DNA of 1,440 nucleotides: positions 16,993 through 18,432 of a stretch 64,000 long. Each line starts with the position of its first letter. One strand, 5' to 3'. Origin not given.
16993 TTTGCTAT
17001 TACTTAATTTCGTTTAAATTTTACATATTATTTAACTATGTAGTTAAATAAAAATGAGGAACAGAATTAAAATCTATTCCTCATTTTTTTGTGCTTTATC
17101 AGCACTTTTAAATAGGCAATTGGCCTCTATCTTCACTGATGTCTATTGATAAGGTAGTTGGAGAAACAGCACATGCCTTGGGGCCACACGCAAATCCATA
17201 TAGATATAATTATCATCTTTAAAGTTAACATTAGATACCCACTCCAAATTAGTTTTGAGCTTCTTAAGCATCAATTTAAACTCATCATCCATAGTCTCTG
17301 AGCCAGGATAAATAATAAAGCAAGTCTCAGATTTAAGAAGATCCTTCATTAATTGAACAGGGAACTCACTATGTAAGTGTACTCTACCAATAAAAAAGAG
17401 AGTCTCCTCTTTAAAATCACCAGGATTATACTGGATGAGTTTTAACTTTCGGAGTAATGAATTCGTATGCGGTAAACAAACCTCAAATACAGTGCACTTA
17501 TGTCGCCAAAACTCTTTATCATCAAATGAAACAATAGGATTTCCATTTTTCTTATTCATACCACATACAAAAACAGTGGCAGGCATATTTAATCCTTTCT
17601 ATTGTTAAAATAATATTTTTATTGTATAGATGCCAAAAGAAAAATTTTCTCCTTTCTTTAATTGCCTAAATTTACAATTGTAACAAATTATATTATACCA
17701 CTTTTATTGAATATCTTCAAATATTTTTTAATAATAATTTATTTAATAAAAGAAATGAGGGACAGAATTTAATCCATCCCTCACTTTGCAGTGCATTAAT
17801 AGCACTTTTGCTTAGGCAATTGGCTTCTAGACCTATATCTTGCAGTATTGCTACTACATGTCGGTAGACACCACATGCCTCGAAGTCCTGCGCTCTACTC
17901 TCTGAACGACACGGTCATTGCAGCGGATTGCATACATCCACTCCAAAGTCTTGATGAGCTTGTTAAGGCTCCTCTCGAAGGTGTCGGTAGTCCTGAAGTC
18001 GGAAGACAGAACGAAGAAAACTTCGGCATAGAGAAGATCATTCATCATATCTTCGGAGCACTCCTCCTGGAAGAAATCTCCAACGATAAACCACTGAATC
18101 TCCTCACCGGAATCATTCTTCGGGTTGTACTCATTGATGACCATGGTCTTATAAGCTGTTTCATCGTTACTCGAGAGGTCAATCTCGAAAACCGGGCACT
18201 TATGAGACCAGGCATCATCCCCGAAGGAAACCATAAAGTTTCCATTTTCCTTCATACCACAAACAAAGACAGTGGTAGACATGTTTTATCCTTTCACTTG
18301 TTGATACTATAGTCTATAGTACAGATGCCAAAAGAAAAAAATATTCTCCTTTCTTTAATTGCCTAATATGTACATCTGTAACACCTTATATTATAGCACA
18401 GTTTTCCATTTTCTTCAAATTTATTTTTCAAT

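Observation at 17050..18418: Tandem orphan cassettes whose 5' and 3' UTRs fold into a conserved three-way junction around the ORF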

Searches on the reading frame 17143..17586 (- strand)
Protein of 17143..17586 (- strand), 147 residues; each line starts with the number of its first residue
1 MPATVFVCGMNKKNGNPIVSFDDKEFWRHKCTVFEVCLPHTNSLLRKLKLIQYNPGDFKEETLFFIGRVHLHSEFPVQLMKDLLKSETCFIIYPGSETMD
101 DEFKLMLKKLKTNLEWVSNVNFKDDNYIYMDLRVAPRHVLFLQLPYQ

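Call 4: search_protein_families(library=pfam, proteins=[window:17143-17586:-], max_evalue=1)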
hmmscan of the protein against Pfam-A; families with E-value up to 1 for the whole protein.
window:17143-17586:- (147 aa): 1 family
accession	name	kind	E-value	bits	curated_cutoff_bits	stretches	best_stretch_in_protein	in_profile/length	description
PF11901.14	DM9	-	0.06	13.7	26.2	1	63-119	6-60/115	DM9 repeat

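Call 9: find_homologous_proteins(query=window:17143-17586:-, max_evalue=0.001)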
Query window:17143-17586:- (147 aa): 1 proteins with E <= 0.001 among 8 candidates.
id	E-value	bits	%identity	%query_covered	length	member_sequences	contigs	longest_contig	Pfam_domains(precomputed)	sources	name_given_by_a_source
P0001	3.0e-95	334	99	100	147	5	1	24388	-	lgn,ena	-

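Call 16: find_encoding_contigs(protein=P0001, flank=6000, max_places=6)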
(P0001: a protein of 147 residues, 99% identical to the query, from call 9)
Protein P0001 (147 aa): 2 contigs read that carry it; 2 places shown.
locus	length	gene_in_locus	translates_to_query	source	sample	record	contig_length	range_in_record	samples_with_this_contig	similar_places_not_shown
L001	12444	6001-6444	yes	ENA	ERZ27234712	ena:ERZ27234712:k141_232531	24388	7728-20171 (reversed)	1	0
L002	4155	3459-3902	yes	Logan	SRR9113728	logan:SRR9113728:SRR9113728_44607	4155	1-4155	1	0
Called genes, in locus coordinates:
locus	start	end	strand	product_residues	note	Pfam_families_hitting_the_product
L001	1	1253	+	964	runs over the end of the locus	PF04760:IF2_N, PF00009:GTP_EFTU, PF01926:MMR_HSR1, PF10662:PduV-EutP (faint), PF22042:EF-G_D2, PF11987:IF-2, PF03144:GTP_EFTU_D2 (weak)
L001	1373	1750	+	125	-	PF02033:RBFA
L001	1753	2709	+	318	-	PF01368:DHH, PF02272:DHHA1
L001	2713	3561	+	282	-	PF01509:TruB_N, PF16198:TruB_C_2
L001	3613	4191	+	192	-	PF03099:BPL_LplA_LipB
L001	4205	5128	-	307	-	PF04055:Radical_SAM, PF16199:Radical_SAM_C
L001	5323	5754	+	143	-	-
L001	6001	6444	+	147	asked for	-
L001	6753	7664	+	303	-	PF08545:ACP_syn_III, PF08541:ACP_syn_III_C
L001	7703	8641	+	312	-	PF00698:Acyl_transf_1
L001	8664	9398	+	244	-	PF00106:adh_short, PF08659:KR, PF13561:adh_short_C2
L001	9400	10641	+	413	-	PF00109:ketoacyl-synt, PF02801:Ketoacyl-synt_C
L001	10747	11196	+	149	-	PF25997:BSH_YhbJ (faint), PF25984:BSH_YknX (faint), PF00364:Biotin_lipoyl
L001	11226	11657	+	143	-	PF07977:FabA, PF22818:ApeI-like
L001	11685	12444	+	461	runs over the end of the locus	PF00289:Biotin_carb_N, PF02655:ATP-grasp_3 (weak), PF02786:CPSase_L_D2, PF08443:RimK (weak), PF02222:ATP-grasp, PF07478:Dala_Dala_lig_C, PF02785:Biotin_carb_C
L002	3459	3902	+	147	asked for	-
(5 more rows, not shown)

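Call 18: search_protein_representatives(alignment_id=A2)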
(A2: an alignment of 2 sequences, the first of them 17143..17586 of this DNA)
Query: 2 sequences, 149 profile positions. Proteins with E-value up to 0.001 (for the whole library): 3; up to 1e-10: 3; up to 1e-30: 2. The best 3 are listed.
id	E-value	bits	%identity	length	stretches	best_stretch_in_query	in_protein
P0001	6.1e-81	285.7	-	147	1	1-149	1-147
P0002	5.0e-36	140.0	-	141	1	1-144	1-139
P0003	1.3e-29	119.1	-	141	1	3-146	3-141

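Call 20: find_encoding_contigs(protein=P0002, flank=6000, max_places=8)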
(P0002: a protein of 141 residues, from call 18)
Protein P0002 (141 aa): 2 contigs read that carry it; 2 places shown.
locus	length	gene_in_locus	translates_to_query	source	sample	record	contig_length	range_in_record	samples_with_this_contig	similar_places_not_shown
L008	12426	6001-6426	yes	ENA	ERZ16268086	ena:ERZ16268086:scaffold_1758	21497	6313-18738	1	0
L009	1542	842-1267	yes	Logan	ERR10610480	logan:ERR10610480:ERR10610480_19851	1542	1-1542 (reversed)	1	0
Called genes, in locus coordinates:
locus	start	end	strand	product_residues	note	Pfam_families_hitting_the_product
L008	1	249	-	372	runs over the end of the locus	PF00089:Trypsin, PF13365:Trypsin_2, PF00595:PDZ, PF13180:PDZ_2, PF17820:PDZ_6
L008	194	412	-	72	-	-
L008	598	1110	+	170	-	-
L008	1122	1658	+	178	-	PF01351:RNase_HII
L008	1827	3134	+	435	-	PF02885:Glycos_trans_3N, PF00591:Glycos_transf_3, PF07831:PYNP_C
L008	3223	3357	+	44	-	-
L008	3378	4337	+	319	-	PF19293:CdaA_N, PF02457:DAC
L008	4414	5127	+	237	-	PF01416:PseudoU_synth_1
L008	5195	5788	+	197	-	-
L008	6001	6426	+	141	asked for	-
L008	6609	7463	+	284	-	PF03773:ArsP_1 (weak), PF11449:ArsP_2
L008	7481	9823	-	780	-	PF12696:TraG-D_C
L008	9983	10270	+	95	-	-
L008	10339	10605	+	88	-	PF07441:BofA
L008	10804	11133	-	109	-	-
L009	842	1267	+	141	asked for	-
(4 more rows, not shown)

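Call 21: find_encoding_contigs(protein=P0003, flank=6000, max_places=8)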
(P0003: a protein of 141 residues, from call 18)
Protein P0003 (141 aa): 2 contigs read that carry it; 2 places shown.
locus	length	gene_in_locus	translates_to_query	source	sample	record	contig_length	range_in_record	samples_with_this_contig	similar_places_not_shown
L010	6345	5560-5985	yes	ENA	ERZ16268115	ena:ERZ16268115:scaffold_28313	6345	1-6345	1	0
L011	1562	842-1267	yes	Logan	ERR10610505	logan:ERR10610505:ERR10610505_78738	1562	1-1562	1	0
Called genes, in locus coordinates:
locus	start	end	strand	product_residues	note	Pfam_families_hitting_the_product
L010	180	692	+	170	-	-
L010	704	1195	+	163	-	PF01351:RNase_HII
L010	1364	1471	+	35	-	PF02885:Glycos_trans_3N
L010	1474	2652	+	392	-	PF00591:Glycos_transf_3, PF07831:PYNP_C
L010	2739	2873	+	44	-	-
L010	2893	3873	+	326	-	PF19293:CdaA_N, PF02457:DAC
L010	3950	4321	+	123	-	PF01416:PseudoU_synth_1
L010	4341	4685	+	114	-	PF01416:PseudoU_synth_1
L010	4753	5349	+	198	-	-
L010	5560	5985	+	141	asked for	-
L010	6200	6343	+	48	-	?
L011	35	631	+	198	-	-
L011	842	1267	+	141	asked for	-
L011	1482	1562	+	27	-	?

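Call 26: find_homologous_proteins(query=A3, max_evalue=0.01)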
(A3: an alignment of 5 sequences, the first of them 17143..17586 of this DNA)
Query A3 (5 sequences) (147 aa, profile of the alignment): 6 proteins with E <= 0.01 among 327 candidates.
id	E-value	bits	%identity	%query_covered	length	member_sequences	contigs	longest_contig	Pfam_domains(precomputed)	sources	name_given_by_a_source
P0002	1.1e-66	241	40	97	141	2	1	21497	-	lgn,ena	-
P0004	3.4e-66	240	40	95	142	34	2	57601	-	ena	-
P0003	9.0e-66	238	41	98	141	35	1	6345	-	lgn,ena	-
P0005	1.1e-61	225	38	95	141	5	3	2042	-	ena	-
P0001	1.2e-61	225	99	100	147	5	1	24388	-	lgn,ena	-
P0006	7.9e-53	196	44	98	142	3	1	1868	-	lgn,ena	-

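Call 29: find_encoding_contigs(protein=P0005, flank=6000, max_places=8)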
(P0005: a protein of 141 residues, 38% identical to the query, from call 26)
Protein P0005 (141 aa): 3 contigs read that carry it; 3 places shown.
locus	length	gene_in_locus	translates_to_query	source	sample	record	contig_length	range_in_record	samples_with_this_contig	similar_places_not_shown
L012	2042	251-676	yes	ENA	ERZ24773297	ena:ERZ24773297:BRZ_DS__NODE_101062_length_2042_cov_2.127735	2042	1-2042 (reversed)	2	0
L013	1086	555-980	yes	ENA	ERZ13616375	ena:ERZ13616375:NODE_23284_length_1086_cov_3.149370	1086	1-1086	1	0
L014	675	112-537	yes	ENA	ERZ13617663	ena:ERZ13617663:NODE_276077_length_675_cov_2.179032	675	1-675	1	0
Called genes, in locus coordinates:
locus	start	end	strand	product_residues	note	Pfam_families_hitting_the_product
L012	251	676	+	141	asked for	-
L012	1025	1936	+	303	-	PF08545:ACP_syn_III, PF08541:ACP_syn_III_C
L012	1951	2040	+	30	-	?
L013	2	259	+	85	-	?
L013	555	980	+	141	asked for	-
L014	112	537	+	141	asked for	-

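Call 30: find_encoding_contigs(protein=P0006, flank=6000, max_places=8)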
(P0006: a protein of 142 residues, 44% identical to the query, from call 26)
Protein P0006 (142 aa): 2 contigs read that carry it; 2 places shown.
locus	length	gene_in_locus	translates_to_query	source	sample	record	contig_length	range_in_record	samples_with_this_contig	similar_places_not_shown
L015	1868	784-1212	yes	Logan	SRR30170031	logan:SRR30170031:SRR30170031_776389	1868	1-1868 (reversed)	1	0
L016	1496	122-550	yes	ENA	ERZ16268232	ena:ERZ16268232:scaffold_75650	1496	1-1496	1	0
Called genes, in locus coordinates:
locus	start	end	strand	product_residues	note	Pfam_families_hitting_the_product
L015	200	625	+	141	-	-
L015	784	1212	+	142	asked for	-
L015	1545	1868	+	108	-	?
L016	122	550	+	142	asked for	-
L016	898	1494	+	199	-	?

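Call 39: search_protein_families(library=phrogs, alignment_id=A4, max_evalue=0.1)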
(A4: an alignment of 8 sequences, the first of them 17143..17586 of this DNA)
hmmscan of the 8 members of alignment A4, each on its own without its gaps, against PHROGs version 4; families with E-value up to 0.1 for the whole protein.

A. member 1, window:17143-17586:- (147 aa): 0 families

B. families by the number of members that match (of 8 scanned): 2 families
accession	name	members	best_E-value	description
phrog_3922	-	1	0.0044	major head protein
phrog_37600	-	1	0.063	-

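Call 44: predict_structure(alignment_id=A4)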
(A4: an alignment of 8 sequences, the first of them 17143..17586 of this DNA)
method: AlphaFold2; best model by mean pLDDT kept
length: 147 residues; sequences in the alignment: 8
mean_pLDDT: 41.9   pTM: 0.36
mean pLDDT of the five models: 41.9, 41.7, 38.6, 38.5, 36.9
residues with pLDDT >= 90: 0; 70-90: 0; 50-70: 28; < 50: 119
segments of 3 or more residues with pLDDT < 50: 1-6, 22-32, 39-51, 62-147
pLDDT, mean of each block of 10 residues (from residue 1): 44 59 40 53 40 51 38 38 43 39 44 39 30 35 32
secondary structure, 60 per line:
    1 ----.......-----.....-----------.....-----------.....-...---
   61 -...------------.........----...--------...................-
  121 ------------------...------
elements in order: E5-11 E17-21 E33-37 E49-53 E62-64 H77-85 E90-92 H101-119 E139-141

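Call 50: search_solved_structures(query=A4, max_evalue=10)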
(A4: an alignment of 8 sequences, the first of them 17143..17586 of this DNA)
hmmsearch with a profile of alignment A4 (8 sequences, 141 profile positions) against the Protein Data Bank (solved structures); distinct sequences matched with E-value up to 10: 1.
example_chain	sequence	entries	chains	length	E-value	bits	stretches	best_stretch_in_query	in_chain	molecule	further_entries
4a4k_A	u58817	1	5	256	0.58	13.5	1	42-103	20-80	ANTIVIRAL HELICASE SKI2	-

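Call 51: search_protein_families(library=padloc, alignment_id=A4, max_evalue=1)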
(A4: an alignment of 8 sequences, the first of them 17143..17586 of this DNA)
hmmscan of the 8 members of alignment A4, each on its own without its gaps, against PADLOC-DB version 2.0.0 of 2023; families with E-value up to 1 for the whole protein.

A. member 1, window:17143-17586:- (147 aa): 0 families

B. families by the number of members that match (of 8 scanned): 1 family
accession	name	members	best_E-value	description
PDLC00243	LmuA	1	0.0088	DUF4297 domain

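Call 52: search_protein_families(library=ncbifam, alignment_id=A4, max_evalue=1)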
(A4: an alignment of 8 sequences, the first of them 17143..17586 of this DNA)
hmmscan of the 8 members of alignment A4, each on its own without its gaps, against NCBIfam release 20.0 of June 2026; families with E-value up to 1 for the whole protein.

A. member 1, window:17143-17586:- (147 aa): 1 family
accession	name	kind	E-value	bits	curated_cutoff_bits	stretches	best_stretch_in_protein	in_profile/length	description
TIGR00597.1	rad10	subfamily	0.043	13.7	72.9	0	113-146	14-47/112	nucleotide excision repair endonuclease ERCC1/Rad10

B. families by the number of members that match (of 8 scanned): 6 families
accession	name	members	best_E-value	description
NF011787.0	PRK15251.1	2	0.036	cytolethal distending toxin subunit B family protein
TIGR00597.1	rad10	2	0.043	nucleotide excision repair endonuclease ERCC1/Rad10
NF010378.0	PRK13805.1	1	0.048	bifunctional acetaldehyde-CoA/alcohol dehydrogenase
NF003343.0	PRK04358.1-4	1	0.058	hypothetical protein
NF001380.0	PRK00279.1-2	1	0.07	adenylate kinase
NF001381.0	PRK00279.1-3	1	0.11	adenylate kinase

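Call 53: search_protein_families(library=pfam, alignment_id=A4, max_evalue=1)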
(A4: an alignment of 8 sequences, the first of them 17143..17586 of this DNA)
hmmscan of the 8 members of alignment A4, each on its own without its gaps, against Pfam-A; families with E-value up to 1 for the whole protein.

A. member 1, window:17143-17586:- (147 aa): 1 family
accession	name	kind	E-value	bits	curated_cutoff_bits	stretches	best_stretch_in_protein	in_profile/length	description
PF11901.14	DM9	-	0.06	13.7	26.2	1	63-119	6-60/115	DM9 repeat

B. families by the number of members that match (of 8 scanned): 5 families
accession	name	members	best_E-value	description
PF11901.14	DM9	2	0.05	DM9 repeat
PF00406.28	ADK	1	0.0035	Adenylate kinase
PF22559.2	GNAT-phage-like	1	0.021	Phage GNAT-like domain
PF24518.1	Ig_CD22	1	0.095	B-cell receptor CD22-like, first Ig-like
PF11589.14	DUF3244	1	0.17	Domain of unknown function (DUF3244)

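Call 83: predict_structure(alignment_id=A6)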
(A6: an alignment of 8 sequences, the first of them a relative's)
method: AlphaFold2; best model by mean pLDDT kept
length: 141 residues; sequences in the alignment: 8
mean_pLDDT: 40.0   pTM: 0.34
mean pLDDT of the five models: 40.0, 38.1, 36.9, 36.9, 34.5
residues with pLDDT >= 90: 0; 70-90: 0; 50-70: 20; < 50: 121
segments of 3 or more residues with pLDDT < 50: 1-72, 83-96, 113-141
pLDDT, mean of each block of 10 residues (from residue 1): 39 35 29 35 34 35 40 49 46 47 52 42 38 41 29
secondary structure, 60 per line:
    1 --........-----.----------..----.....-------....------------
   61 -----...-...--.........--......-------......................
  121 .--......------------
elements in order: E3-10 E33-37 E45-48 E66-68 H75-83 E86-91 H99-114 E115-121 E124-129

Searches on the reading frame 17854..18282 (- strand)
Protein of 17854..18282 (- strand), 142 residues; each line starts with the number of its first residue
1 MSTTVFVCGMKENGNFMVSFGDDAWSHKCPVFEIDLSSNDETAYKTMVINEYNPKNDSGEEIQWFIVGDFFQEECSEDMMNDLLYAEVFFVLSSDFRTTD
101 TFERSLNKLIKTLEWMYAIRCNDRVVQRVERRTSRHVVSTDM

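Call 4: search_protein_families(library=pfam, proteins=[window:17854-18282:-], max_evalue=1)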
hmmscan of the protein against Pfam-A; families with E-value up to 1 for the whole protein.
window:17854-18282:- (142 aa): 0 families

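Call 17: find_encoding_contigs(protein=window:17854-18282:-, flank=6000, max_places=6)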
Protein window:17854-18282:- (142 aa): 14 contigs read that carry it; 5 places shown.
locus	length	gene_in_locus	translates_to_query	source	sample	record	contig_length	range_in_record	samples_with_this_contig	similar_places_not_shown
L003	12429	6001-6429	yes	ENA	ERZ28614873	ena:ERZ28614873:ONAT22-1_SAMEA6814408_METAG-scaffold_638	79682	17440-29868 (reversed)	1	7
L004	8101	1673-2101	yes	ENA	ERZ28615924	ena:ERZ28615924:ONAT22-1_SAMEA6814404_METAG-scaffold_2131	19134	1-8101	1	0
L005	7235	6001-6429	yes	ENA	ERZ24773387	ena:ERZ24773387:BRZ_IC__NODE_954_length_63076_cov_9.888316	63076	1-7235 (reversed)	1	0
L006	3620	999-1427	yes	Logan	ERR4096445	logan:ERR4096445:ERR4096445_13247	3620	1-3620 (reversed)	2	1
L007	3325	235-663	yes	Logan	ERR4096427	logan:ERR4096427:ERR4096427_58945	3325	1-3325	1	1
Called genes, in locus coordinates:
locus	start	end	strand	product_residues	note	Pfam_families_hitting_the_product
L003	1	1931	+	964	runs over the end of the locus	PF04760:IF2_N, PF00009:GTP_EFTU, PF01926:MMR_HSR1, PF10662:PduV-EutP (faint), PF22042:EF-G_D2, PF11987:IF-2, PF03144:GTP_EFTU_D2 (weak)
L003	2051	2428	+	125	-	PF02033:RBFA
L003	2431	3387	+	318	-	PF01368:DHH, PF02272:DHHA1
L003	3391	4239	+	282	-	PF01509:TruB_N, PF16198:TruB_C_2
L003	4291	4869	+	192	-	PF03099:BPL_LplA_LipB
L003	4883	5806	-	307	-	PF04055:Radical_SAM, PF16199:Radical_SAM_C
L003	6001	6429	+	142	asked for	-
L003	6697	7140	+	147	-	-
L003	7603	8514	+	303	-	PF08545:ACP_syn_III, PF08541:ACP_syn_III_C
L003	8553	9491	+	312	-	PF00698:Acyl_transf_1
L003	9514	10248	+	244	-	PF00106:adh_short, PF08659:KR, PF13561:adh_short_C2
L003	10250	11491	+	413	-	PF00109:ketoacyl-synt, PF02801:Ketoacyl-synt_C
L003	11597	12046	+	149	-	PF25997:BSH_YhbJ (faint), PF25984:BSH_YknX (faint), PF00364:Biotin_lipoyl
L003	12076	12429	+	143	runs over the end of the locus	PF07977:FabA, PF22818:ApeI-like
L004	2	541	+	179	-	?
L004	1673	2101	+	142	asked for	-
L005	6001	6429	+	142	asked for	-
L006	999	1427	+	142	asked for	-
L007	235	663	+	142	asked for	-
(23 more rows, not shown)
